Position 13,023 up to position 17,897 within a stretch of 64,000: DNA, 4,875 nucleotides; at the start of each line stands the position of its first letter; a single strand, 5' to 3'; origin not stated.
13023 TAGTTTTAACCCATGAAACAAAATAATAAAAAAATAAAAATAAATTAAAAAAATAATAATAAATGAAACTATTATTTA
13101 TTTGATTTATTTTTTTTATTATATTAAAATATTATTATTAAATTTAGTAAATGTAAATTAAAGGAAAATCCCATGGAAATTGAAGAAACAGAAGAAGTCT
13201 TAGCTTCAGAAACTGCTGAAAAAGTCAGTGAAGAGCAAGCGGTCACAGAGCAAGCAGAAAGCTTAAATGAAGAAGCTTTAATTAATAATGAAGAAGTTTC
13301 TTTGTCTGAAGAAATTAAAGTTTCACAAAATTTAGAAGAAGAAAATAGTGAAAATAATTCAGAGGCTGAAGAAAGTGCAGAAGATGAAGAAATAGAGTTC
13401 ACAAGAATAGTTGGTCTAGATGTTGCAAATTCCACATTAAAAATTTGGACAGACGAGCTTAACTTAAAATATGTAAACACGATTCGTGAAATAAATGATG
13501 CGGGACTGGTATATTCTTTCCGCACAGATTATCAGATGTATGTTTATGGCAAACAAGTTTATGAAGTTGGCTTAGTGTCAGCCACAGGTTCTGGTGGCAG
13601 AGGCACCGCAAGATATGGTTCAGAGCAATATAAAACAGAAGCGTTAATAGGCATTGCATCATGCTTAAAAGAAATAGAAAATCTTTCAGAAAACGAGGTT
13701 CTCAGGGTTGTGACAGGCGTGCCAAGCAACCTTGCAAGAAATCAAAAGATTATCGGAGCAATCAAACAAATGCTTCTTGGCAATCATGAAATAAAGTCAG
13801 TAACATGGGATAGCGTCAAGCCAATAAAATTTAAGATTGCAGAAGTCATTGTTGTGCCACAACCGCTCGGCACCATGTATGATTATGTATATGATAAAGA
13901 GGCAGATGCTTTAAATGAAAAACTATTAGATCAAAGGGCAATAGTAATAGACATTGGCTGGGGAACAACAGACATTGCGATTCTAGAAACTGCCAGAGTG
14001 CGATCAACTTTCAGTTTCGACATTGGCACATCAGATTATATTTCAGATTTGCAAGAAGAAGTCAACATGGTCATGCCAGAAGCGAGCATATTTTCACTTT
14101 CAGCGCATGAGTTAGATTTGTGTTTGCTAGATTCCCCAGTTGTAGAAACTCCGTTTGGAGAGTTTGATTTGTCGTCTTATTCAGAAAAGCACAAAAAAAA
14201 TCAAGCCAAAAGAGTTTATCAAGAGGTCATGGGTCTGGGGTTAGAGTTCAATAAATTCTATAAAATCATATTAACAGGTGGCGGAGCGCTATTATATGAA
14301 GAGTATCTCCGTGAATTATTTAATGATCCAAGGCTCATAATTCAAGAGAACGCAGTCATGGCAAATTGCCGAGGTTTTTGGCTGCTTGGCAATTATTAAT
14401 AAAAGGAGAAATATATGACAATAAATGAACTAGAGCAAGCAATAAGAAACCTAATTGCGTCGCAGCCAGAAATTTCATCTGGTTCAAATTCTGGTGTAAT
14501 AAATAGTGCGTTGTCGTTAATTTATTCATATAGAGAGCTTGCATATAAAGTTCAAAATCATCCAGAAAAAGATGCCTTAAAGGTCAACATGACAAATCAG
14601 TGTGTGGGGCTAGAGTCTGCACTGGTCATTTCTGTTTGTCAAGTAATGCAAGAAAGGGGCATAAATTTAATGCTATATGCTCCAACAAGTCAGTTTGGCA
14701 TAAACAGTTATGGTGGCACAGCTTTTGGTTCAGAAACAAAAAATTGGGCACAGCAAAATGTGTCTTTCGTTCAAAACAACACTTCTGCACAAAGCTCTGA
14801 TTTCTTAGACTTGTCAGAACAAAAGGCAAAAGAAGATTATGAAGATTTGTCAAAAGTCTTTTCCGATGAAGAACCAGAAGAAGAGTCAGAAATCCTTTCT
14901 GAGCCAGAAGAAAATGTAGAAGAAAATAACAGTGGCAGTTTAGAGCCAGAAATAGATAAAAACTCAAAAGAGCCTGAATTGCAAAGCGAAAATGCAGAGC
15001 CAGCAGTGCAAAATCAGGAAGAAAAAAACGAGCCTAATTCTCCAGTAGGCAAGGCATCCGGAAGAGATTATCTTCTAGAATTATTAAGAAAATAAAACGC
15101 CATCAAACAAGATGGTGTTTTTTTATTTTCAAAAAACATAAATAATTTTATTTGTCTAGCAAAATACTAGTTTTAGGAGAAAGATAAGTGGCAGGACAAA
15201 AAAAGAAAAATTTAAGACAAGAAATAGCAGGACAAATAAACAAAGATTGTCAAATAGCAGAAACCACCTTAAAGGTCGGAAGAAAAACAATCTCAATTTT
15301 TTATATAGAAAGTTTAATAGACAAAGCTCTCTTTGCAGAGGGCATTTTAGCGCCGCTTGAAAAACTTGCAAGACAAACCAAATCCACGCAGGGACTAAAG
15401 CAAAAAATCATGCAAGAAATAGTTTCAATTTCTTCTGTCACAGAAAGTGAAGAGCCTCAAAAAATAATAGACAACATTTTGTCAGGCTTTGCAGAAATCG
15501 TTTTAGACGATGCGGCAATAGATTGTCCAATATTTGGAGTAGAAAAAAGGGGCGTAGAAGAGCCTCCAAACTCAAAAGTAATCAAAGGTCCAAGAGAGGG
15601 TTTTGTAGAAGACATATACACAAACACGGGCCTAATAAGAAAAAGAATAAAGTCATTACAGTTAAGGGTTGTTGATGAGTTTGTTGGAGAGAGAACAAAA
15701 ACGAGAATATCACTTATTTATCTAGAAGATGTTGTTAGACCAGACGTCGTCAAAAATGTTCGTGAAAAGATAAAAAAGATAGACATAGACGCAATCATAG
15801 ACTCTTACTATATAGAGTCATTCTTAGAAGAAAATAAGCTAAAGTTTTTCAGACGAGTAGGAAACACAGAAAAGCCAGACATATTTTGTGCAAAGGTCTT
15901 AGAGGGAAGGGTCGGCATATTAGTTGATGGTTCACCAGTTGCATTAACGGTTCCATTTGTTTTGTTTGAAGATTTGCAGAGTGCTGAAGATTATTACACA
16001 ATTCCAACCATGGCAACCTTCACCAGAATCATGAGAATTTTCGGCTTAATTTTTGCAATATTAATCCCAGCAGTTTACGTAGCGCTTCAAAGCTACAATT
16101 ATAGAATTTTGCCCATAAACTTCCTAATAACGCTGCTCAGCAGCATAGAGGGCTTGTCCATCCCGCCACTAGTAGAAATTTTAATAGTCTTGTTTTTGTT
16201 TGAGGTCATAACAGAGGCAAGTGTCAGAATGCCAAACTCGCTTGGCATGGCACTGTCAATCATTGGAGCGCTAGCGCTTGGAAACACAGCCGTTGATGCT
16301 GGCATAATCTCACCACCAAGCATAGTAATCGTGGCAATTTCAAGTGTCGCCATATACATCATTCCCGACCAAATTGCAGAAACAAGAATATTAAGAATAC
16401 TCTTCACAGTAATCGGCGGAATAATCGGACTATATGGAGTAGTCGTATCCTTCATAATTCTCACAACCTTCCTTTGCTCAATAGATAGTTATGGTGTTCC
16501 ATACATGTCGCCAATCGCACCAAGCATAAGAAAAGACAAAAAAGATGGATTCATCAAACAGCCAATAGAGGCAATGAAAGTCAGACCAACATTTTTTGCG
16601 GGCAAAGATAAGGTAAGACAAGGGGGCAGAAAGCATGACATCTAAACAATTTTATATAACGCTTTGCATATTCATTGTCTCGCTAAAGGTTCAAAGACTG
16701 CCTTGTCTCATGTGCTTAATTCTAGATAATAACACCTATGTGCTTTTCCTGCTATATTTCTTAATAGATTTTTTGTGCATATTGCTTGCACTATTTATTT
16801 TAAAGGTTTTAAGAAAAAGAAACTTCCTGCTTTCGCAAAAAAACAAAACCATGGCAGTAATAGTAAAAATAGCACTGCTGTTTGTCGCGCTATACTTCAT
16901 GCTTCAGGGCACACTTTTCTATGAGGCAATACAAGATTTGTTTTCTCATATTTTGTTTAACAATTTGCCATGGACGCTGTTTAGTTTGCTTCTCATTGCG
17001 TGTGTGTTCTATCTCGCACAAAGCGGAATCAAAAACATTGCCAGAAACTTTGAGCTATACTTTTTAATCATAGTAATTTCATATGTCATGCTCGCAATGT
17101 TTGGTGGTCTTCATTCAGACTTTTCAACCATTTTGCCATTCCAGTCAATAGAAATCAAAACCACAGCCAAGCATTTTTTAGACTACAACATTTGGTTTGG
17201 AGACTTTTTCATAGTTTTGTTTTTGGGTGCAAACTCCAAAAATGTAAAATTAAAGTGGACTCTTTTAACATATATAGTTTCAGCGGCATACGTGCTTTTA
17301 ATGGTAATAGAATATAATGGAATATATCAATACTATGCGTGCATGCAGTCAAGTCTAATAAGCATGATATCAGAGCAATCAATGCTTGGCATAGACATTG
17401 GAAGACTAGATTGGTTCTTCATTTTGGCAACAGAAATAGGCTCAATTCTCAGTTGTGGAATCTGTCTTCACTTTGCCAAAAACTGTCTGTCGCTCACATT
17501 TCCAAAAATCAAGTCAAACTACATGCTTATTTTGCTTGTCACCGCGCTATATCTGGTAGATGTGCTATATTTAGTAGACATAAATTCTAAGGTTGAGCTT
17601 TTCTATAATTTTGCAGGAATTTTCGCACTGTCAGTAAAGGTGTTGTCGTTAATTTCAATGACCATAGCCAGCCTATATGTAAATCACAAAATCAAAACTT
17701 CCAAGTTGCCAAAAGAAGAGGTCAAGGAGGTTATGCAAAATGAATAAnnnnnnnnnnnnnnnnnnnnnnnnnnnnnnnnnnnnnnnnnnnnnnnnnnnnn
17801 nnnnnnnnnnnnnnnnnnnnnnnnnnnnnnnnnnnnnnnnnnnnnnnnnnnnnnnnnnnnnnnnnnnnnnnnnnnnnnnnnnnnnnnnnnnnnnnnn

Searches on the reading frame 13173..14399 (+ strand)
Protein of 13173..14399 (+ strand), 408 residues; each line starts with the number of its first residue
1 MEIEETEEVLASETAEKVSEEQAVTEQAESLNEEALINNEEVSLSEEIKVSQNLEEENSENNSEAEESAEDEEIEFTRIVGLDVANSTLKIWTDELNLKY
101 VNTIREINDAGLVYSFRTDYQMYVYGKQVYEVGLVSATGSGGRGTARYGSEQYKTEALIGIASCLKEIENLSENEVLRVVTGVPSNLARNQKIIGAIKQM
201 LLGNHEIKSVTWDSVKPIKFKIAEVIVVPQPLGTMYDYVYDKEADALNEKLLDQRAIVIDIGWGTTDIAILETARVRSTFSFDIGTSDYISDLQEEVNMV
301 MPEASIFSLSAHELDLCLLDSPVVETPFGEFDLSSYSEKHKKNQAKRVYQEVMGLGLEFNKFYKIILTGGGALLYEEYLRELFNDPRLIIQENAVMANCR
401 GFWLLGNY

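Call 88: search_protein_families(library=pfam, proteins=[window:13173-14399:+], max_evalue=0.00001)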
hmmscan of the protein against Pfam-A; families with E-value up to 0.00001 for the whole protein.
window:13173-14399:+ (408 aa): 2 families
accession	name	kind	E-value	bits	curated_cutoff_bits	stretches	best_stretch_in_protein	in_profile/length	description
PF17989.7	ALP_N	-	4.5e-12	46.8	26.3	1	81-233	1-148/148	Actin like proteins N terminal domain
PF21522.3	MreB-like_C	-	4.5e-09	37.4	27.8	1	258-381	1-123/123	Archaeal actin homologue MreB-like, C-terminal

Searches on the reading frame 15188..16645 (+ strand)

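Call 88: search_protein_families(library=pfam, proteins=[window:15188-16645:+], max_evalue=0.00001)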
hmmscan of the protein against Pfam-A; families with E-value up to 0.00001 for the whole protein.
window:15188-16645:+ (485 aa): 1 family
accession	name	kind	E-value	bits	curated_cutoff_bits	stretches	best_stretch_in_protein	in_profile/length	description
PF03323.18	GerA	-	1.4e-143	479.3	27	1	11-468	5-465/466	Bacillus/Clostridium GerA spore germination protein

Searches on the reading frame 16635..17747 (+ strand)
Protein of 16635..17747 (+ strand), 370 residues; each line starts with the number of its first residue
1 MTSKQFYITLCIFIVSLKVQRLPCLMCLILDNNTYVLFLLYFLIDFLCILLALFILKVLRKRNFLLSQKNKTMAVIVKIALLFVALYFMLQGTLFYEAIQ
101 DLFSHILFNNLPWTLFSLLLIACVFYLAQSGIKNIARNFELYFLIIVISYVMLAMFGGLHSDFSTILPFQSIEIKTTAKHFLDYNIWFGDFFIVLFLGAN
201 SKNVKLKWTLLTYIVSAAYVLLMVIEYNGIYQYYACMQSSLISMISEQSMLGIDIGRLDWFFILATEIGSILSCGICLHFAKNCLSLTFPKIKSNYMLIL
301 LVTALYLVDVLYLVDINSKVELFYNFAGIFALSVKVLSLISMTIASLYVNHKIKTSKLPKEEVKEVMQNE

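Call 88: search_protein_families(library=pfam, proteins=[window:16635-17747:+], max_evalue=0.00001)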
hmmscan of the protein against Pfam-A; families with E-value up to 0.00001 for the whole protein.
window:16635-17747:+ (370 aa): 1 family
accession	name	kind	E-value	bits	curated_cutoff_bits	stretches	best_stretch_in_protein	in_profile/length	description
PF03845.19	Spore_permease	-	4.6e-12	45.9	23.4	1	32-307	33-311/321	Spore germination protein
